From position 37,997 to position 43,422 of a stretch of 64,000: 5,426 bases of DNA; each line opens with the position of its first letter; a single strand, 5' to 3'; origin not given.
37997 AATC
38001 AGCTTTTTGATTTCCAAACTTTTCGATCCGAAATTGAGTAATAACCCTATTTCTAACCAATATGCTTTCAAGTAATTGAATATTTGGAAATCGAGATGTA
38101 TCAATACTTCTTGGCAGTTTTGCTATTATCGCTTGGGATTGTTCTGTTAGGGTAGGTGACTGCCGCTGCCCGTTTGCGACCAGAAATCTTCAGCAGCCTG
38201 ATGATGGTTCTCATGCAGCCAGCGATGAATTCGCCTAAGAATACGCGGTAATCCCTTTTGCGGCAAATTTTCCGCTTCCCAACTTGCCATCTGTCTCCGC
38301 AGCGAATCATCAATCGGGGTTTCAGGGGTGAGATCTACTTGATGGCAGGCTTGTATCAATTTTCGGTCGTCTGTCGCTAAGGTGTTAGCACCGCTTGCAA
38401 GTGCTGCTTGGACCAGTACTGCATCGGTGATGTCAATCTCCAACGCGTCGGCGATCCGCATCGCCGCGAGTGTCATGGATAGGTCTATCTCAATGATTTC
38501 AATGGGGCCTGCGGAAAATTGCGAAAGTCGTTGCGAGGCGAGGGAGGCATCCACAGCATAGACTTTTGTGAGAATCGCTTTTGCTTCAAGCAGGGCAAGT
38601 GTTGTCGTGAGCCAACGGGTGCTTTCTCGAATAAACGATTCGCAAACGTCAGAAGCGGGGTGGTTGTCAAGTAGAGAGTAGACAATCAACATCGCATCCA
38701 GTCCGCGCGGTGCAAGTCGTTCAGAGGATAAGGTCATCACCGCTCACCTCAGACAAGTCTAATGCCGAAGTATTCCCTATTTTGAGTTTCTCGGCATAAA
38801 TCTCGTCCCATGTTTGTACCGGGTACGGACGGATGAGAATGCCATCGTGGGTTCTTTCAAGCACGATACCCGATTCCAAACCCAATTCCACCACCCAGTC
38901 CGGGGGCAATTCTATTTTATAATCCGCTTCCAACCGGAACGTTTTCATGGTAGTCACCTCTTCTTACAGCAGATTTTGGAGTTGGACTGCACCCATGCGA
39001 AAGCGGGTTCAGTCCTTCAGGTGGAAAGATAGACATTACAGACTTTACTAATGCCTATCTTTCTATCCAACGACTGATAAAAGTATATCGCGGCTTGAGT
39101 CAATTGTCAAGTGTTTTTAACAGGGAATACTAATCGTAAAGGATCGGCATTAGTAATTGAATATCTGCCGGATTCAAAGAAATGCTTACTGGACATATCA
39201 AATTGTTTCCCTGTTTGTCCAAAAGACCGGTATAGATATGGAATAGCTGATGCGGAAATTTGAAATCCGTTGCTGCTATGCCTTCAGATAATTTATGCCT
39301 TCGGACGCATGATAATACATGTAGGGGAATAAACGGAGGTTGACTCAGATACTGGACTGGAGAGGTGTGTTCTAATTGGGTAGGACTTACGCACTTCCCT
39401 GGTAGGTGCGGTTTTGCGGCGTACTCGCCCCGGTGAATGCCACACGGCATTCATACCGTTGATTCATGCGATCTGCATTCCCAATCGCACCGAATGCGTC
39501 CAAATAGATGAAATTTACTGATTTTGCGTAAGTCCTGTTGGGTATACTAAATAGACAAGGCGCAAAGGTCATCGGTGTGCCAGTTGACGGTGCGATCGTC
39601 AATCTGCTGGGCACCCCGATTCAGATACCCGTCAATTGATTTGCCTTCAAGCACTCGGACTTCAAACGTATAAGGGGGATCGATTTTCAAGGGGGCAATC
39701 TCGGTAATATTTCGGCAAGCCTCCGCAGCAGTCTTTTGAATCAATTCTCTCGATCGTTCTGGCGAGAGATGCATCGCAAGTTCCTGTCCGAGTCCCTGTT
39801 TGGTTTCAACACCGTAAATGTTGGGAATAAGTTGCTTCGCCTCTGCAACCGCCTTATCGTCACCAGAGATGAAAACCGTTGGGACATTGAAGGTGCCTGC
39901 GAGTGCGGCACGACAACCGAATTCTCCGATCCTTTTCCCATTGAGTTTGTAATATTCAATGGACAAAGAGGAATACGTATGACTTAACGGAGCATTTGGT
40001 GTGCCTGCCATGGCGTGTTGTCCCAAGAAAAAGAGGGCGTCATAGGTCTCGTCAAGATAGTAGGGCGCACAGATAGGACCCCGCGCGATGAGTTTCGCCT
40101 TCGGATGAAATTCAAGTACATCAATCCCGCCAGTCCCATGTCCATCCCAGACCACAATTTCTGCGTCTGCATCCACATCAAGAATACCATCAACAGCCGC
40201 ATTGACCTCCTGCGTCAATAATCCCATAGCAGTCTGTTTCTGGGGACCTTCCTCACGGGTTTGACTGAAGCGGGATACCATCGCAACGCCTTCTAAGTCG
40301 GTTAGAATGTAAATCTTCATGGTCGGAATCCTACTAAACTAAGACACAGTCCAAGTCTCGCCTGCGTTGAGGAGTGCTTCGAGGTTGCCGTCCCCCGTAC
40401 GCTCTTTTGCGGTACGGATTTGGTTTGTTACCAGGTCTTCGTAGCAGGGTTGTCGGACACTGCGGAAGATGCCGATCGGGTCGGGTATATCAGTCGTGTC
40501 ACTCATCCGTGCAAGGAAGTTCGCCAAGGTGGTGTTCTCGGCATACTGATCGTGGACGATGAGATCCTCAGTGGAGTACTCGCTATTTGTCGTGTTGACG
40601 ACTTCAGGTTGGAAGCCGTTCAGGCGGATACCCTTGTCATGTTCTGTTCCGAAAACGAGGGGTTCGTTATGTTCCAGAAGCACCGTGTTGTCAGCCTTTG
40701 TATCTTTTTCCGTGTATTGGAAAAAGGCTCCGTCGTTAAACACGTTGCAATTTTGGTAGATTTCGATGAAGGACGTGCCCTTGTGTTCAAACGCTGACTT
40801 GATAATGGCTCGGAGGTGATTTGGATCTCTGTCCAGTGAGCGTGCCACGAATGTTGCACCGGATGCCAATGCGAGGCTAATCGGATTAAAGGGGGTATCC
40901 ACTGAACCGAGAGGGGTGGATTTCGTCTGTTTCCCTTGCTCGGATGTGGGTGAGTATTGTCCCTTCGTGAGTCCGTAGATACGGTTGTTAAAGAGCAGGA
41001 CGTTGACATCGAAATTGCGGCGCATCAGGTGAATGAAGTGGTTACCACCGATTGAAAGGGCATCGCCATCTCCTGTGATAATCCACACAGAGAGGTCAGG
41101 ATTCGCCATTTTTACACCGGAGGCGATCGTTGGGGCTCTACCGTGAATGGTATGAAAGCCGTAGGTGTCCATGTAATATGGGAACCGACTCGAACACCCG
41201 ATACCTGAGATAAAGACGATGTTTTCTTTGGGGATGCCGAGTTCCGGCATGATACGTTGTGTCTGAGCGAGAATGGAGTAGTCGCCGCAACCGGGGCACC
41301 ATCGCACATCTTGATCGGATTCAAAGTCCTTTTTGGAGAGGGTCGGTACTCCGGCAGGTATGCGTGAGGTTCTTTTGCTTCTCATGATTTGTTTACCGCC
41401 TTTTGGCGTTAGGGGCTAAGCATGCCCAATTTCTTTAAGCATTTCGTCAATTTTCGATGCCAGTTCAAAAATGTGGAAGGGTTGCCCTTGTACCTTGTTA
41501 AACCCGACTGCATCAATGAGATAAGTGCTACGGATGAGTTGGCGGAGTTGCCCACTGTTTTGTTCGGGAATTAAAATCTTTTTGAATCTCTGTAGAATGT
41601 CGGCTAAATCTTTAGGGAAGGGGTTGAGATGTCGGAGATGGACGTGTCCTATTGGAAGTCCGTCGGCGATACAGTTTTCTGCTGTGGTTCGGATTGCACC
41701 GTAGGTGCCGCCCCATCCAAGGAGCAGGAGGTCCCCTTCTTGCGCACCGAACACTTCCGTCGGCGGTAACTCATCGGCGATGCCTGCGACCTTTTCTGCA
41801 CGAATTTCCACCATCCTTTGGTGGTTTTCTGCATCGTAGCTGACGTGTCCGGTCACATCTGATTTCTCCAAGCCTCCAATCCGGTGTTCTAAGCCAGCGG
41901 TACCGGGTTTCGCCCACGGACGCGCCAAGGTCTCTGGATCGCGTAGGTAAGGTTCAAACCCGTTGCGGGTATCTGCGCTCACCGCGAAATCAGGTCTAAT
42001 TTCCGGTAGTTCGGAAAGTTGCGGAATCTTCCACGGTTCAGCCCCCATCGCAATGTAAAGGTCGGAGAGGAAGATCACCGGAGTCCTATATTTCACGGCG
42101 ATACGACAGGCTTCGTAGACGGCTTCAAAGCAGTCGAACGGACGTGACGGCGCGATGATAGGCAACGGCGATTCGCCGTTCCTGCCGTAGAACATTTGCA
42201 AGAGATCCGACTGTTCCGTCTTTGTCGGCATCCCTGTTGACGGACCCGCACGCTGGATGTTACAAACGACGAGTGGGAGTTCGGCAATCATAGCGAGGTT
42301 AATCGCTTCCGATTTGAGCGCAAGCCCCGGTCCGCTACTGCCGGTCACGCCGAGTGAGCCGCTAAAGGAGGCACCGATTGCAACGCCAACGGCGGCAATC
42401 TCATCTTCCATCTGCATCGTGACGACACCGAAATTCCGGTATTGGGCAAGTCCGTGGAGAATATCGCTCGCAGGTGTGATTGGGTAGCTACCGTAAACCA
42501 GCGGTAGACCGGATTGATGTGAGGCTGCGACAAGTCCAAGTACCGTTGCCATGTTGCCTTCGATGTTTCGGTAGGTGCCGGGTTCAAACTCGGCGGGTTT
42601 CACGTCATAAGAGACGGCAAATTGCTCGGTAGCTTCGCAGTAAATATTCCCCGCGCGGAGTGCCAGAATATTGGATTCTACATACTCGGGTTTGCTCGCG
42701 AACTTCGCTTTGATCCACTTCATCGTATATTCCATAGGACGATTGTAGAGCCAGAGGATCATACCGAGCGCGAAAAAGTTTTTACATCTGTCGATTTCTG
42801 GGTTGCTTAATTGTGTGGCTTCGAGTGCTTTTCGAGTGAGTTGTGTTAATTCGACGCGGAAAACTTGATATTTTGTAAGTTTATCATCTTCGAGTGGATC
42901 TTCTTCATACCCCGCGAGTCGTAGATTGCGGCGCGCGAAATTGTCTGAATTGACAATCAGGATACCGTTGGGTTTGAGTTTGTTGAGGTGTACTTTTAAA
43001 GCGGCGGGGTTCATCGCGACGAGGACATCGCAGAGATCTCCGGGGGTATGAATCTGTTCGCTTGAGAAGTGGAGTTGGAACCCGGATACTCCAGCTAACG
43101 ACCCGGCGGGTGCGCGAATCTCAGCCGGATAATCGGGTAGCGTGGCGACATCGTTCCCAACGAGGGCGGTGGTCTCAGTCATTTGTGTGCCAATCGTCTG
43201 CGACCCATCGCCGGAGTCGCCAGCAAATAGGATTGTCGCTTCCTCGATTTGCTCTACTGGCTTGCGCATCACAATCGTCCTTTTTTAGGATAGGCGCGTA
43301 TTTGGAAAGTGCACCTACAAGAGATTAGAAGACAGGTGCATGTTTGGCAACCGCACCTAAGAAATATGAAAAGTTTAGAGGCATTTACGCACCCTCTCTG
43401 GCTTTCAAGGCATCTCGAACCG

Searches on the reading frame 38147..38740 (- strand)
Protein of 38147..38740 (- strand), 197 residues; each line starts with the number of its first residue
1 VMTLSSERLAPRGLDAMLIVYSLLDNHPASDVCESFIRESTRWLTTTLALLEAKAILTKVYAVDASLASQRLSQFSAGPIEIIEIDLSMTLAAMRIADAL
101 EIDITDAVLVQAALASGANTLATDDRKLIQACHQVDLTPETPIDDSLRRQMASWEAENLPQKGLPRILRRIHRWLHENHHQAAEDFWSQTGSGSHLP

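Call 14: search_protein_families(library=pfam, proteins=[window:38147-38740:-], max_evalue=0.001)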
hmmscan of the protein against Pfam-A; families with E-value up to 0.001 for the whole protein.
window:38147-38740:- (197 aa): 1 family
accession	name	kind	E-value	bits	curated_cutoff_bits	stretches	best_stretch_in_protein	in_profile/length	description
PF01850.27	PIN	-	1.1e-08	36.2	23.6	1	15-131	4-117/120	PIN domain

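Call 81: search_protein_families(library=padloc, proteins=[window:38147-38740:-], max_evalue=0.01)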
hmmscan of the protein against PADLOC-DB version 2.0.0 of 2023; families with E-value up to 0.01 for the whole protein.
window:38147-38740:- (197 aa): 0 families

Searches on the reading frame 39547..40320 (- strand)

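Call 14: search_protein_families(library=pfam, proteins=[window:39547-40320:-], max_evalue=0.001)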
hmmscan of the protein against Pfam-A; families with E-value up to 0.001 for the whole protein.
window:39547-40320:- (257 aa): 1 family
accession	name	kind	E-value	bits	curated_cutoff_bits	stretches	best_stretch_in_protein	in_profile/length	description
PF04951.18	Peptidase_M55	-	1e-65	222.2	25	1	1-252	1-255/264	D-aminopeptidase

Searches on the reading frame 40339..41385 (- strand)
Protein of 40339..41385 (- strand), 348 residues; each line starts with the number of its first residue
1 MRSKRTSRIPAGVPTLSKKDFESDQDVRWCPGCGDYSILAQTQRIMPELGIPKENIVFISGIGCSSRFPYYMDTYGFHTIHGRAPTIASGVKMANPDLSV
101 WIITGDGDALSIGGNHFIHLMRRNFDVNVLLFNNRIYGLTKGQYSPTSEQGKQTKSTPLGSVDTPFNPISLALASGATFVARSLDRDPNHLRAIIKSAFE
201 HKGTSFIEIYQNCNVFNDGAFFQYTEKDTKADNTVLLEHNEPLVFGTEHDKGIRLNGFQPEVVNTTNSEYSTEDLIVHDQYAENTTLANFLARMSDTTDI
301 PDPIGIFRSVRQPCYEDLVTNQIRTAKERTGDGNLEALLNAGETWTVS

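Call 14: search_protein_families(library=pfam, proteins=[window:40339-41385:-], max_evalue=0.001)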
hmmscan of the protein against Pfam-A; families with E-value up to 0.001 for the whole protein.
window:40339-41385:- (348 aa): 1 family
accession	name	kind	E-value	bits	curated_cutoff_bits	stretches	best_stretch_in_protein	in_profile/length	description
PF02775.26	TPP_enzyme_C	-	3.2e-33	115.1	21.9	1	62-209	2-151/151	Thiamine pyrophosphate enzyme, C-terminal TPP binding domain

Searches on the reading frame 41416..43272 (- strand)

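Call 14: search_protein_families(library=pfam, proteins=[window:41416-43272:-], max_evalue=0.001)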
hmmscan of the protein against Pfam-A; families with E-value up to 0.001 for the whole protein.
window:41416-43272:- (618 aa): 3 families
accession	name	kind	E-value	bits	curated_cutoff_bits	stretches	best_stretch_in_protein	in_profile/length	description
PF01855.24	POR_N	-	5.9e-48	164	27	1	259-473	10-222/231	Pyruvate flavodoxin/ferredoxin oxidoreductase, thiamine diP-bdg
PF01558.24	POR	-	2.4e-29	103.1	27.4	1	21-208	2-171/173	Pyruvate ferredoxin/flavodoxin oxidoreductase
PF17147.9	PFOR_II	-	3.2e-05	24.7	27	1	514-582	2-76/102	Pyruvate:ferredoxin oxidoreductase core domain II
